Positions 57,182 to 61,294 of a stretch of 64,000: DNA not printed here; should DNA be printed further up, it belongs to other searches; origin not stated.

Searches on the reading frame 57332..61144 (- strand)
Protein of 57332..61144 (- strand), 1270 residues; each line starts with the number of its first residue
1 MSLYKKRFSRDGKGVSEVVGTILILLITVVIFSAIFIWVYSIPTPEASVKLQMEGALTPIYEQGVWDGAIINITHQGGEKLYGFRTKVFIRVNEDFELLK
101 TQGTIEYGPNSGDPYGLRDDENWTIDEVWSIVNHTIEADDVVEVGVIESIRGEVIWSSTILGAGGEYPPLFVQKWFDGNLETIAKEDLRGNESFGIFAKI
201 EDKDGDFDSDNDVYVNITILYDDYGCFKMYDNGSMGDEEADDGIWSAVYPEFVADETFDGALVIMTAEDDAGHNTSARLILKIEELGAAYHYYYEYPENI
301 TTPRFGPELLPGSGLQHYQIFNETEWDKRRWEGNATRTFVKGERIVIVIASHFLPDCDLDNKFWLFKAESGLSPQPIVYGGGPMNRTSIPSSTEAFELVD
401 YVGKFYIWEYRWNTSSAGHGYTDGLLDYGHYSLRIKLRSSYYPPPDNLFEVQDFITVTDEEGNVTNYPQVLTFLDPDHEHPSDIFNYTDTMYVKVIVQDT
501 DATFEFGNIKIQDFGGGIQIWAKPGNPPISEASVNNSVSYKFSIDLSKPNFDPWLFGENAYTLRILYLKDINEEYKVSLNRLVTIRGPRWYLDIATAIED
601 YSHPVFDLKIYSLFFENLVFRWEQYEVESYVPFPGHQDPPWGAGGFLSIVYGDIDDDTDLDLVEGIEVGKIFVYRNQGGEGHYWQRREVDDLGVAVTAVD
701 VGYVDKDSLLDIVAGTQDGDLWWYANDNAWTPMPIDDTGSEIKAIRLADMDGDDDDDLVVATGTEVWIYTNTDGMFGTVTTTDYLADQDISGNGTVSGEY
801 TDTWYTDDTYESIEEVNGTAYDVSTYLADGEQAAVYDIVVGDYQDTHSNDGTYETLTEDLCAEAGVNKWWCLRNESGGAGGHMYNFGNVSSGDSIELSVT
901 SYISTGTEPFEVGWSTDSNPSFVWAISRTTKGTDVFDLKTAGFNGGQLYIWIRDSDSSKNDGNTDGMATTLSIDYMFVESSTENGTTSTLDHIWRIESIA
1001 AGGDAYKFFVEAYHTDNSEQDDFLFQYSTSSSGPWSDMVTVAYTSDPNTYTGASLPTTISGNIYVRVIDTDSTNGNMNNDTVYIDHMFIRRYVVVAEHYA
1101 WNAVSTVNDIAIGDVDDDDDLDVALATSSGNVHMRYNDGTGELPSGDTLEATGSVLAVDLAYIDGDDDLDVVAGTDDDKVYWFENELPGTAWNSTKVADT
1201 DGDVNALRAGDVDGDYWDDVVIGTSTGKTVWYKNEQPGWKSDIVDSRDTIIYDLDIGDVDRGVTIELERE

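Call 13: search_protein_families(library=ncbifam, proteins=[window:57332-61144:-], max_evalue=0.01)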
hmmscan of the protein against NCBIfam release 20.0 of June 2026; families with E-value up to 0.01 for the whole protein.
window:57332-61144:- (1270 aa): 3 families
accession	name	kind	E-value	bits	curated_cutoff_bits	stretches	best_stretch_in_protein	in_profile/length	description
NF041940.1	choice_anch_X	domain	1e-05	25.1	25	1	228-250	2-24/37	choice-of-anchor X domain-containing protein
NF046073.1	UpsA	equivalog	0.0007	19.7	130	0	13-41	2-33/136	pilin subunit UpsA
TIGR02537.2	arch_flag_Nterm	domain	0.002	17.6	20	1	13-31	3-21/33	archaellin/type IV pilin N-terminal domain-containing protein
